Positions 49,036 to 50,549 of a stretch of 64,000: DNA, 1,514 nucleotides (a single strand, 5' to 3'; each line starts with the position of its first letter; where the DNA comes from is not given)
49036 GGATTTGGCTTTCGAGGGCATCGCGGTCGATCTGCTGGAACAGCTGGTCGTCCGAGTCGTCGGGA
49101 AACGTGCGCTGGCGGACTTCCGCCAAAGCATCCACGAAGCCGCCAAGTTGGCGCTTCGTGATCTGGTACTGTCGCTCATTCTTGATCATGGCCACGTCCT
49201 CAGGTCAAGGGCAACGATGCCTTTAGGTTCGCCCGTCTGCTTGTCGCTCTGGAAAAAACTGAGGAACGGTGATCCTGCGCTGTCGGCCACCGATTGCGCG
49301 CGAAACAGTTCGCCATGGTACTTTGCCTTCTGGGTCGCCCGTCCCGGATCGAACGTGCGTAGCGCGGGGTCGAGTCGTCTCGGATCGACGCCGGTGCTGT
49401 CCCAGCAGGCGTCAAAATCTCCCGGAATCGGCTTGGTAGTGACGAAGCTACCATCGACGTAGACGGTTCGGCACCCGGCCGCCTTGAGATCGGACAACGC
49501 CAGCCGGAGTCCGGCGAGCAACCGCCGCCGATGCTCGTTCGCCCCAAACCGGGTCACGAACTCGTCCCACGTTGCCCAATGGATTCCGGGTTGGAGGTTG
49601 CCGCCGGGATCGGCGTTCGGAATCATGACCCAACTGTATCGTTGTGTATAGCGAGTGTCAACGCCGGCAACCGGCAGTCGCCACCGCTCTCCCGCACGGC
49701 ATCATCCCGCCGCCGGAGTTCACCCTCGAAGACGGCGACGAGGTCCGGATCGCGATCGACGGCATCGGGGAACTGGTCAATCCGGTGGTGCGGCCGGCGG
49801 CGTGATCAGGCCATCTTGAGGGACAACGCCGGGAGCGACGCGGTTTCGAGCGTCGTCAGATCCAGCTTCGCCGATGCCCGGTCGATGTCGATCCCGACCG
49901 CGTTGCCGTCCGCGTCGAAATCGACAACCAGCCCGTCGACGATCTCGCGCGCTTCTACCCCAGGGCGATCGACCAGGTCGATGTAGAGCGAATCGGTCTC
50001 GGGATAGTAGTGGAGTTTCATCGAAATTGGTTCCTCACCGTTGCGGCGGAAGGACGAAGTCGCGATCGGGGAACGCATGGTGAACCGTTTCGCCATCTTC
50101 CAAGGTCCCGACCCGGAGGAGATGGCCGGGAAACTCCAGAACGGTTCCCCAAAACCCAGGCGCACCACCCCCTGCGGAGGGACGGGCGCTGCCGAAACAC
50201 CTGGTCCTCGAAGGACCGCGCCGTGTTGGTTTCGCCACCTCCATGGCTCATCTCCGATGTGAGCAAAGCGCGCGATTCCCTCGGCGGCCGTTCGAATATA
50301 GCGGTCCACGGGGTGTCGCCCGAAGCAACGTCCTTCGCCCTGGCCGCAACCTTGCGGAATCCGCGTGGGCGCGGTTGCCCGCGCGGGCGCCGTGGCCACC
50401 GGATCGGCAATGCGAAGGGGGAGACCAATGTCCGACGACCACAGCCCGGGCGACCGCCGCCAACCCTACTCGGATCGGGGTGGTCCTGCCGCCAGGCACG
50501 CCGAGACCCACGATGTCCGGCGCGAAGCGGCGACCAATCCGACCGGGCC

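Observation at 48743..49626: Candidate unconventional toxin-antitoxin/defence pair: minimal NTase-like protein plus XRE-HTH protein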

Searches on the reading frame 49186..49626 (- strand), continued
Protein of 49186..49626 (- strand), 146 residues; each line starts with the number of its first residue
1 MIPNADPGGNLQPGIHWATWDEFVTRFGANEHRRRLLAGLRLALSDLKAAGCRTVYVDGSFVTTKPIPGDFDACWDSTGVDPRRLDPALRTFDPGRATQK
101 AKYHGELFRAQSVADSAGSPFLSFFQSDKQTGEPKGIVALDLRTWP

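Call 63: search_dna_similar(query=window:49186-49626:-, collection=plasmids, mode=protein, max_evalue=10, max_rows=60)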
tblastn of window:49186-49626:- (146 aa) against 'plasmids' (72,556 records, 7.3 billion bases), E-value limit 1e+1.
Records with a match: 36; places in all: 36; records where one place covers at least 80% of the query: 28.
Best place of each record, by identity: <60% 36.
By first word of the organism name: Calothrix 4; Agrobacterium 4; Tolypothrix 3; Oscillatoria 3; Acinetobacter 3; Microchaete 2; Aulosira 2; Rhizobium 2; Sinorhizobium 2; Roseovarius 2; and 9 more.
By predicted mobility (MOB-suite, as given by PLSDB): non-mobilizable 18; conjugative 13; mobilizable 5.
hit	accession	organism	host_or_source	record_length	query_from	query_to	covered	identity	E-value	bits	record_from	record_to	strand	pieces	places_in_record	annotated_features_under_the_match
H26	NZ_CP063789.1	Tolypothrix sp. PCC 7712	Soil sample,soil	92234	1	143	98%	58.7%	6e-46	166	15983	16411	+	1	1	hypothetical protein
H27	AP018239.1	Microchaete diplosiphon NIES-3275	-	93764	1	143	98%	58.7%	6e-46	166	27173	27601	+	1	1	hypothetical protein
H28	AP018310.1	Aulosira laxa NIES-50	-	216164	1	143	98%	58.7%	1e-44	162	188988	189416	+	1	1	hypothetical protein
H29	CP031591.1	Marinibacterium anthonyi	Isolate culture,marine surface water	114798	11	146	93%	58.8%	5e-39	146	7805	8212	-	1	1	hypothetical protein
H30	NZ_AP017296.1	Nostoc sp. NIES-3756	-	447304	1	142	97%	55.6%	3e-40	149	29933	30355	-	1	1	hypothetical protein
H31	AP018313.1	Aulosira laxa NIES-50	-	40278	1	145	99%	52.0%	2e-38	144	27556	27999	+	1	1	hypothetical protein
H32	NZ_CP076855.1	Rhizobium sp. WYJ-E13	Curcuma wenyujin Y.H. Chen et C. ...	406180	1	146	100%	51.0%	3e-30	120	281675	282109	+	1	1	hypothetical protein | XRE family transcriptional regulator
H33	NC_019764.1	Oscillatoria nigro-viridis PCC 7112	-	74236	1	145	99%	50.0%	2e-33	130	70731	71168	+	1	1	hypothetical protein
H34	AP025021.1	Calothrix sp. PCC 7716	-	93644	1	145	99%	48.0%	1e-30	122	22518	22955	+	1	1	hypothetical protein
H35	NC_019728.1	Calothrix sp. PCC 6303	-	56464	1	145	99%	47.7%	2e-30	121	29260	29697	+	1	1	hypothetical protein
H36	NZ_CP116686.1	Agrobacterium fabrum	cell culture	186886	1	144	99%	47.0%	8e-30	119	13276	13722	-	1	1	hypothetical protein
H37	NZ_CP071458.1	Rhizobium lentis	lentil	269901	1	144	99%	47.0%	1e-29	119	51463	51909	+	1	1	hypothetical protein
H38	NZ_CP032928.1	Agrobacterium tumefaciens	Rubus sp.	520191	1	144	99%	47.0%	3e-29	118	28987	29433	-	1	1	hypothetical protein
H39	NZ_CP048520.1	Agrobacterium tumefaciens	walnut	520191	1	144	99%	47.0%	3e-29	118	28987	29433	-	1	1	hypothetical protein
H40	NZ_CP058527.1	Agrobacterium tumefaciens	-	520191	1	144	99%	47.0%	3e-29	118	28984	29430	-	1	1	hypothetical protein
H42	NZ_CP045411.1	Roseovarius sp. THAF8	pure culture,Surface of a polyethylene ...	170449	9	142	92%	48.9%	1e-27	113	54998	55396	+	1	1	hypothetical protein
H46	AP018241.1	Microchaete diplosiphon NIES-3275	-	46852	1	145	99%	43.5%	1e-25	107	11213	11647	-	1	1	hypothetical protein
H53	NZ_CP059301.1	Acinetobacter baumannii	Homo sapiens,blood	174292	11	143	91%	41.4%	3e-21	96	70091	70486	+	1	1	hypothetical protein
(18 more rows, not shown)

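Call 64: get_annotated_region(hit=H53, flank=4000)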
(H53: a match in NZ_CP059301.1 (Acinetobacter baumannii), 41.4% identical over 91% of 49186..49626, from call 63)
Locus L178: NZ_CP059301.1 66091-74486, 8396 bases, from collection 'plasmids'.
description: Acinetobacter baumannii strain AC1633 plasmid pAC1633-1, complete sequence
organism: Acinetobacter baumannii (NCBI taxid 470)
taxonomy: Bacteria; Pseudomonadota; Gammaproteobacteria; Moraxellales; Moraxellaceae; Acinetobacter; Acinetobacter baumannii
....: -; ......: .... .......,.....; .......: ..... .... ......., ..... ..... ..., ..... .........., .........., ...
typing (MOB-suite, as given by PLSDB): non-mobilizable
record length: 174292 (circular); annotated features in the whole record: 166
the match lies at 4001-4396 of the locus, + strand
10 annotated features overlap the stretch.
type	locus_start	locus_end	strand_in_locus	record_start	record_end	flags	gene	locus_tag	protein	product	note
CDS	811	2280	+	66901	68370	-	-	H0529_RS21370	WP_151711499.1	TnsD family Tn7-like transposition protein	-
CDS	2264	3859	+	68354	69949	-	-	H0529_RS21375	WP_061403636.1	Tn7-like element transposition protein TnsE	-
CDS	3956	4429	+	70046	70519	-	-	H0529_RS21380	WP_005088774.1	hypothetical protein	-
CDS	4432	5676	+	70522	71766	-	-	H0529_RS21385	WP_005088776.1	ImmA/IrrE family metallo-endopeptidase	-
CDS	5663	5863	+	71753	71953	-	-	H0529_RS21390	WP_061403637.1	hypothetical protein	-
CDS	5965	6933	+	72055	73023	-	-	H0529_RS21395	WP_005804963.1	IS30 family transposase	-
CDS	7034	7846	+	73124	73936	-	-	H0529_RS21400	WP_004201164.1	subclass B1 metallo-beta-lactamase NDM-1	-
predicted_resistance_gene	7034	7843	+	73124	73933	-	blaNDM-1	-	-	subclass B1 metallo-beta-lactamase NDM-1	predicted by amrfinderplus; class BETA-LACTAM; identity 100.0%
predicted_resistance_gene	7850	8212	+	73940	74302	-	ble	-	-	bleomycin binding protein Ble-MBL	predicted by amrfinderplus; class BLEOMYCIN; identity 100.0%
CDS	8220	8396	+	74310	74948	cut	-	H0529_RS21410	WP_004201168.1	phosphoribosylanthranilate isomerase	GO:0000162 - tryptophan biosynthetic process [Evidence IEA]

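Call 65: get_annotated_region(hit=H42, flank=3500)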
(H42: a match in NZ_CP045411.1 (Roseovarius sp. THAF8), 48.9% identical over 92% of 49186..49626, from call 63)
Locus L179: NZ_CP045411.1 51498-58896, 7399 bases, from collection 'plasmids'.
description: Roseovarius sp. THAF8 plasmid pTHAF8_a, complete sequence
organism: Roseovarius sp. THAF8 (NCBI taxid 2587846)
taxonomy: Bacteria; Pseudomonadota; Alphaproteobacteria; Rhodobacterales; Roseobacteraceae; Roseovarius; Roseovarius sp. THAF8
host: -; source: pure culture,Surface of a polyethylene microplastic particle present in tank 6 of a marine aquarium ...; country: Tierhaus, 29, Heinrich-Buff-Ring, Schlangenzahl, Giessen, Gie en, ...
typing (MOB-suite, as given by PLSDB): conjugative; replicon rep_cluster_558; relaxase MOBP; mating-pair formation MPF_T
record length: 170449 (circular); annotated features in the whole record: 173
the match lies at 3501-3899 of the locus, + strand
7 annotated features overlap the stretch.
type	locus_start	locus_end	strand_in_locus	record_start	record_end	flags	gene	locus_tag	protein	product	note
CDS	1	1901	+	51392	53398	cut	-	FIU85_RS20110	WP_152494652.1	type IV secretory system conjugative DNA transfer family protein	-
CDS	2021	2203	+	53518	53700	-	-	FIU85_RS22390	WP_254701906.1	hypothetical protein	-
CDS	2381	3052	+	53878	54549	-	-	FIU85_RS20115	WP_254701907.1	IS110 family transposase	-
CDS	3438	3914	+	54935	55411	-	-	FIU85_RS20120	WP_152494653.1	hypothetical protein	-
CDS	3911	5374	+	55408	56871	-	-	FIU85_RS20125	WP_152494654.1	helix-turn-helix transcriptional regulator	-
CDS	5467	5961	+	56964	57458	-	-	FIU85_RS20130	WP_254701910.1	DUF4186 family protein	-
CDS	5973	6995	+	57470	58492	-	-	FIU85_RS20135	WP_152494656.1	radical SAM protein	-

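Call 66: get_annotated_region(hit=H46, flank=3500)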
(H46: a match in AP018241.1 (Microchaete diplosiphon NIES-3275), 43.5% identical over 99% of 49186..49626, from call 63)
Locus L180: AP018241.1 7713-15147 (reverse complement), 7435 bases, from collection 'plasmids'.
description: Fremyella diplosiphon NIES-3275 plasmid plasmid08 DNA, complete genome
organism: Microchaete diplosiphon NIES-3275 (NCBI taxid 1973485)
taxonomy: Bacteria; Cyanobacteriota; Cyanophyceae; Nostocales; Rivulariaceae; Microchaete; Microchaete diplosiphon; Microchaete diplosiphon NIES-3275
host: -; source: -; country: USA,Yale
typing (MOB-suite, as given by PLSDB): non-mobilizable
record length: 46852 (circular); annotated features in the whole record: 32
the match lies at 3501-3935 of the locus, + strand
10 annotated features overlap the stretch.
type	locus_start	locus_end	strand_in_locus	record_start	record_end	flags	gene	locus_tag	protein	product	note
CDS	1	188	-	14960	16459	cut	-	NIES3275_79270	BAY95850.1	hypothetical protein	-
CDS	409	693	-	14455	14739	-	-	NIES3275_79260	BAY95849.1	hypothetical protein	-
CDS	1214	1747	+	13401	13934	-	-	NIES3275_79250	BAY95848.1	hypothetical protein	-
CDS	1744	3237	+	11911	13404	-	-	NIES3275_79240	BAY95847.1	relaxase/mobilization nuclease family protein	-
CDS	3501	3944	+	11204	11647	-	-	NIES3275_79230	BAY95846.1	hypothetical protein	-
CDS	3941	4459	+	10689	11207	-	-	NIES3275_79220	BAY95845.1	hypothetical protein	-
CDS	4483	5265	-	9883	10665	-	-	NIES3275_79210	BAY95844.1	hypothetical protein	-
CDS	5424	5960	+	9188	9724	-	-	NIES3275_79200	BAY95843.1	hypothetical protein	-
CDS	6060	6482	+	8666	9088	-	-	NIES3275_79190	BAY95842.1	hypothetical protein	-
CDS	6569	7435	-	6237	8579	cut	-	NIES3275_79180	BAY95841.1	hypothetical protein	-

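Call 71: fold_search(model_id=the predicted structure, library=viral)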
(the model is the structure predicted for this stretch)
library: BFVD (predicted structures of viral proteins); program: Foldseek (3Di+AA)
matches with E <= 10: 85; with E <= 0.001: 0
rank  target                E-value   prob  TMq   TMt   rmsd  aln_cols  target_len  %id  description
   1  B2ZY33                8.9e-02  0.33  0.34  0.31  11.2       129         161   15  Uncharacterized protein [Ralstonia phage phiRSL1]
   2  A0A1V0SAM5            6.3e-01  0.14  0.29  0.28   7.2        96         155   17  Polymerase beta nucleotidyltransferase domain-containing protein [Catovirus CTV1]
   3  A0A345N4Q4            6.3e-01  0.12  0.35  0.29   9.7       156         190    6  (no name in the UniProt tables at hand)
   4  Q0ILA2                7.2e-01  0.08  0.21  0.10   9.6        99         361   13  Odv-e56 [Leucania separata nucleopolyhedrovirus]
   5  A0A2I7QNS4            9.4e-01  0.06  0.23  0.16   9.2       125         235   11  (no name in the UniProt tables at hand)
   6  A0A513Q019            1.3e+00  0.09  0.31  0.34   7.0       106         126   16  Replicase (Fragment) [Porcine parvovirus 4]
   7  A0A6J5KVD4            1.7e+00  0.03  0.22  0.12  12.5       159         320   16  Uncharacterized protein [uncultured Caudovirales phage]
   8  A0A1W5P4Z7            1.9e+00  0.03  0.24  0.21   8.2       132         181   13  Putative nucleotidyl transferase [Pectobacterium phage PP2]
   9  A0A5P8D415            2.1e+00  0.04  0.26  0.20  12.1       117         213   16  Uncharacterized protein [Ralstonia phage P-PSG-11]
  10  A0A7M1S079            2.3e+00  0.02  0.19  0.16  13.6       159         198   14  Phage protein [uncultured phage cr127_1]
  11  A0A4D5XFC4            2.7e+00  0.03  0.25  0.10  11.7       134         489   13  Ankyrin repeat protein [Pithovirus LCPAC102]
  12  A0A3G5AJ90            2.7e+00  0.02  0.14  0.05   9.5        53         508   19  DUF7275 domain-containing protein [Sylvanvirus sp.]
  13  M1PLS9                2.8e+00  0.03  0.19  0.09  11.9        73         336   11  Uncharacterized protein [Moumouvirus goulette]
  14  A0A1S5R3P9            2.8e+00  0.02  0.14  0.15  10.2        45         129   20  Uncharacterized protein [Pseudomonas phage pf16]
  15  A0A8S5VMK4            2.8e+00  0.01  0.14  0.05  16.2       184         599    9  Concanavalin A-like lectin/glucanase superfamily protein [Ackermannviridae sp.]
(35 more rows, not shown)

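Call 83: search_protein_families(library=pfam, proteins=[L180:3941-4456:+, L178:4432-5673:+], max_evalue=0.1)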
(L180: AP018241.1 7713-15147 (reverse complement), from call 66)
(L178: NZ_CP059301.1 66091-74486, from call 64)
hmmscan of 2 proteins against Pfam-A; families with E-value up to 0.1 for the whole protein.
L180:3941-4456:+ (172 aa): 1 family
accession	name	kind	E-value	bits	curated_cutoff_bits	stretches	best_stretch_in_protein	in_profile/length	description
PF01381.28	HTH_3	-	0.016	15.6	23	1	87-138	2-52/55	Helix-turn-helix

L178:4432-5673:+ (414 aa): 2 families
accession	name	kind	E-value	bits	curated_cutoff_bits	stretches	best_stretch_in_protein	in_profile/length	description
PF06114.19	Peptidase_M78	-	7.7e-08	32.6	22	1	283-350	27-91/123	IrrE N-terminal-like domain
PF04545.22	Sigma70_r4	-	0.036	14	24.1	0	88-111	19-42/50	Sigma-70, region 4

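Call 89: search_protein_families(library=pfam, proteins=[L061:5438-6901:+, L061:6897-7508:+, L061:7521-8522:+, L061:8534-9799:+, L019:580-2043:+, L019:2250-2732:-, L019:2492-2980:-], max_evalue=0.01)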
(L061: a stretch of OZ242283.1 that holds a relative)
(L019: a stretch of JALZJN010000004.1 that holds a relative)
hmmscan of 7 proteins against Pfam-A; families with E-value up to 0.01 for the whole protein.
L061:5438-6901:+ (488 aa): 5 families
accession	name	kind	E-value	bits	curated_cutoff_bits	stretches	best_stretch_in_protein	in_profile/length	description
PF01381.28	HTH_3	-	1.7e-08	34.8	23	1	86-138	3-54/55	Helix-turn-helix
PF13560.12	HTH_31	-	1.1e-05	26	27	1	86-135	8-57/64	Helix-turn-helix domain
PF13443.12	HTH_26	-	0.00012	22.7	22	1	89-138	7-56/63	Cro/C1-type HTH DNA-binding domain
PF06114.19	Peptidase_M78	-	0.00044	20.5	22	1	308-384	20-90/123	IrrE N-terminal-like domain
PF13413.12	HTH_25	-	0.0045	17.2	24.6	0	84-119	2-37/62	Helix-turn-helix domain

L061:6897-7508:+ (204 aa): 1 family
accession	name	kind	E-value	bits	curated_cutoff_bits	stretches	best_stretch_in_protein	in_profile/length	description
PF13811.11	DUF4186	-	8.9e-25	87.3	25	1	70-180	4-109/109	Domain of unknown function (DUF4186)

L061:7521-8522:+ (334 aa): 1 family
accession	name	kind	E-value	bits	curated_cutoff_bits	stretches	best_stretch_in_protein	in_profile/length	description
PF04055.27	Radical_SAM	-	2e-05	25.3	29.5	1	94-161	6-72/166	Radical SAM superfamily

L061:8534-9799:+ (422 aa): 1 family
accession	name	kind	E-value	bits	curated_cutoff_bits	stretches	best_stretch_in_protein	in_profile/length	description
PF10237.15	N6-adenineMlase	-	0.0053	16.9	23.2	0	96-203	10-116/166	Probable N6-adenine methyltransferase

L019:580-2043:+ (488 aa): 4 families
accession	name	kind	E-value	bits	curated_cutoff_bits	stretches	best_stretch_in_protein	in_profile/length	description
PF01381.28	HTH_3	-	1.8e-08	34.7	23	1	85-138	2-54/55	Helix-turn-helix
PF13560.12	HTH_31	-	0.0001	22.9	27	1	88-135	10-57/64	Helix-turn-helix domain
PF13413.12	HTH_25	-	0.00075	19.7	24.6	1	84-119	2-37/62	Helix-turn-helix domain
PF13443.12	HTH_26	-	0.0055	17.4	22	0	90-138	8-56/63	Cro/C1-type HTH DNA-binding domain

L019:2250-2732:- (160 aa): 0 families

L019:2492-2980:- (162 aa): 0 families

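Call 93: find_related_loci(query=A2, collection=viral_contigs, flank=4000)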
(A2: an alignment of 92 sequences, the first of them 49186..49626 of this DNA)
Query A2 (146 aa) in viral_contigs; peptide patterns used: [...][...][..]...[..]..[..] (x = any residue, [..] = any of these).
63 stretches matched a pattern; 8 encode a relative of the query (tblastn E <= 1e-3); 8 distinct loci.
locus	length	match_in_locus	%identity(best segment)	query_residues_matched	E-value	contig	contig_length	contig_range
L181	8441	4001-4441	55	1-145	8e-50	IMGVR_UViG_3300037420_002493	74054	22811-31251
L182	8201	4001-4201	40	13-74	4e-8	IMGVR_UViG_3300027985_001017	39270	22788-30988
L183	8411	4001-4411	28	13-142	2e-7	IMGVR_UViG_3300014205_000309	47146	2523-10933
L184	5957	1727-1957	36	1-72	5e-7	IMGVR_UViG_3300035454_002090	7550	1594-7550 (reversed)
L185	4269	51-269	34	2-72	2e-6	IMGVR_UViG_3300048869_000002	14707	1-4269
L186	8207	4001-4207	32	9-72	1e-5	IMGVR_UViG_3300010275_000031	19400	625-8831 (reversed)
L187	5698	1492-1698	32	9-72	6e-6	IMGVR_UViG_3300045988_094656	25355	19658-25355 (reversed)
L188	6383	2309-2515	32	9-72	1e-5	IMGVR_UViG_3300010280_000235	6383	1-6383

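Call 96: search_protein_families(library=padloc, proteins=[L183:3974-4423:+, L183:4423-5355:+, L181:4438-4863:+], max_evalue=0.01)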
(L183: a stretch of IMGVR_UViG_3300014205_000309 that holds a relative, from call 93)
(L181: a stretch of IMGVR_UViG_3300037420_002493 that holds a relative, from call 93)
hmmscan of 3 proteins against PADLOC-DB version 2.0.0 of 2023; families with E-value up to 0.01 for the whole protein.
L183:3974-4423:+ (150 aa): 2 families
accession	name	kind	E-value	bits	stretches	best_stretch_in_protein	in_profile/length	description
PDLC04744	PDC-M63A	-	4e-44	148.2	1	4-146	6-149/152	-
PDLC04745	PDC-M63A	-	1.1e-14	53.1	1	31-144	11-123/133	-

L183:4423-5355:+ (311 aa): 6 families
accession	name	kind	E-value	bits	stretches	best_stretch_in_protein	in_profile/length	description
PDLC04747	PDC-M63B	-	4.8e-77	257.3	1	1-308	1-308/309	-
PDLC04749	PDC-M63B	-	6.9e-71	236.8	1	4-308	3-305/309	-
PDLC04748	PDC-M63B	-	1.1e-52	176.9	1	1-307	1-308/326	-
PDLC04750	PDC-M63B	-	1.4e-44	150.7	1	2-306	6-310/313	-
PDLC04751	PDC-M63B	-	6.5e-32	109.3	1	27-307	25-305/307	-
PDLC04746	PDC-M63B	-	7.6e-28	95.7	1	22-297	18-294/306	-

L181:4438-4863:+ (142 aa): 1 family
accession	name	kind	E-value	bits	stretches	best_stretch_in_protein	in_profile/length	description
PDLC03859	LmuB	-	0.00023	18.5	1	9-99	408-490/611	-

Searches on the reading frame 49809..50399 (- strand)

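Call 83: search_protein_families(library=pfam, proteins=[window:49809-50399:-], max_evalue=0.1)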
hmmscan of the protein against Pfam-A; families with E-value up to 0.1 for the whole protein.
window:49809-50399:- (197 aa): 1 family
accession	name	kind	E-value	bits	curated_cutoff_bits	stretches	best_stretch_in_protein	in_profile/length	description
PF10049.14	DUF2283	-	2.3e-14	53.7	23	1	128-176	1-49/49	Protein of unknown function (DUF2283)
